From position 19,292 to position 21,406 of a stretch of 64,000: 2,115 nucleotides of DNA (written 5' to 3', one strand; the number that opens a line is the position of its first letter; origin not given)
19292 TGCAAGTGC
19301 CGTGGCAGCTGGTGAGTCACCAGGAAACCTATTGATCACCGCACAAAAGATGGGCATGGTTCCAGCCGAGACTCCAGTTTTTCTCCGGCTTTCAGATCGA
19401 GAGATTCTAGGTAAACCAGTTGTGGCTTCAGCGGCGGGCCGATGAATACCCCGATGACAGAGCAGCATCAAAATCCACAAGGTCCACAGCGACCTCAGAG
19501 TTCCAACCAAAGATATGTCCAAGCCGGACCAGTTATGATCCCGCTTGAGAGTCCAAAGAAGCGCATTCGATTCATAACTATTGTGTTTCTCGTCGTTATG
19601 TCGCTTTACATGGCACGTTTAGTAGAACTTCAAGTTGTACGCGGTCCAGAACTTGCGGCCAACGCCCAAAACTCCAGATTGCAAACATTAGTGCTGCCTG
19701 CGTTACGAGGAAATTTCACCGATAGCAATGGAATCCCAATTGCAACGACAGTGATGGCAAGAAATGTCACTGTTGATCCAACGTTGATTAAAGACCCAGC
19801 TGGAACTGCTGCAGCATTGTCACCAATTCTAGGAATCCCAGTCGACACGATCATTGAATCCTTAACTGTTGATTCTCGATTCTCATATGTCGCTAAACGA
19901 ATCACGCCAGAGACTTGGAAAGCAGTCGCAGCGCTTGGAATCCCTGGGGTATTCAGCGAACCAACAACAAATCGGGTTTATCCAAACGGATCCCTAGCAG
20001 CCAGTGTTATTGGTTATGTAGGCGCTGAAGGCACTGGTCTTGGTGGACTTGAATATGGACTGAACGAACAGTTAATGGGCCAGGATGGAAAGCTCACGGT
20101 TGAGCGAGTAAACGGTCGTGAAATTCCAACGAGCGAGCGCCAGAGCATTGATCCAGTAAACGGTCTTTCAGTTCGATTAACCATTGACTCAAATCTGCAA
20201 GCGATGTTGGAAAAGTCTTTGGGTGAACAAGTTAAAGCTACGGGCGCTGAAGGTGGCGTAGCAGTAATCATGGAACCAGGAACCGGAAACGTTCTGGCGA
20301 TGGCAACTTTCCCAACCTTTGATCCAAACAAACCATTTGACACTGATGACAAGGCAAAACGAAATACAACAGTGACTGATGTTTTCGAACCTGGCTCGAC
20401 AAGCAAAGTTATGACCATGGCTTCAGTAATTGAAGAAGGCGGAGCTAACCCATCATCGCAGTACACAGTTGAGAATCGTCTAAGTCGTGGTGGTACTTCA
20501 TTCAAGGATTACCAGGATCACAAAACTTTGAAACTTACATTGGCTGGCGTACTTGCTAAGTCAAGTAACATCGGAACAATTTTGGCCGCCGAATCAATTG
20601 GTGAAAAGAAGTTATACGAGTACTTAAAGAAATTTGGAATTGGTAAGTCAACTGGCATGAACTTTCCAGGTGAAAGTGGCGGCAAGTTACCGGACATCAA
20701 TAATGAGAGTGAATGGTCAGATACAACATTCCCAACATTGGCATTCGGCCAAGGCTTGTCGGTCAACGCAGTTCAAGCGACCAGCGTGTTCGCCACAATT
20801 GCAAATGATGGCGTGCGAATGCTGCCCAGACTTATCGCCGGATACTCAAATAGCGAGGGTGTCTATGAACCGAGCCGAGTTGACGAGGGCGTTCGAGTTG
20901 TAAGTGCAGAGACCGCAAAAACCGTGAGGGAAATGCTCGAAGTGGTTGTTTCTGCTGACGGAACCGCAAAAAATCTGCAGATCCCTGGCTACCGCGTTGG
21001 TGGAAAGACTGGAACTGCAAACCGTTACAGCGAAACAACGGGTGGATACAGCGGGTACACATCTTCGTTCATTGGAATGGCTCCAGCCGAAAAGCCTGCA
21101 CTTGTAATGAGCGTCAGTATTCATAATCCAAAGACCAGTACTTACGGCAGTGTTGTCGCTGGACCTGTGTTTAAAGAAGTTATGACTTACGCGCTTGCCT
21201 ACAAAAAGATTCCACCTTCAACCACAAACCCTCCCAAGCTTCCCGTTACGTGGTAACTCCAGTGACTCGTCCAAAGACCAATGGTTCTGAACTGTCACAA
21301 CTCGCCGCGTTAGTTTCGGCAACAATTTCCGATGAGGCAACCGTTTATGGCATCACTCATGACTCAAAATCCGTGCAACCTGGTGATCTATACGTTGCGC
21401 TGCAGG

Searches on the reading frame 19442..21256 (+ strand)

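Call 7: search_protein_families(library=pfam, proteins=[window:19442-21256:+])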
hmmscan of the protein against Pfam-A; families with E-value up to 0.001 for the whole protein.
window:19442-21256:+ (604 aa): 4 families
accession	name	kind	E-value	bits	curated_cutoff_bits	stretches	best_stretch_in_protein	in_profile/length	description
PF00905.27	Transpeptidase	-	7.7e-75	252.3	22.1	1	272-581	1-298/299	Penicillin binding protein transpeptidase domain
PF03717.20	PBP_dimer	-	7.3e-15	56.3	24.4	1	86-230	3-178/180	Penicillin-binding Protein dimerisation domain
PF13354.11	Beta-lactamase2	-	5.2e-07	29.7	22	1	311-529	17-193/214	Beta-lactamase enzyme family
PF21922.1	PBP_dimer_2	-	3.9e-06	27.5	27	1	177-224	24-70/83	Penicillin binding protein A dimerisation domain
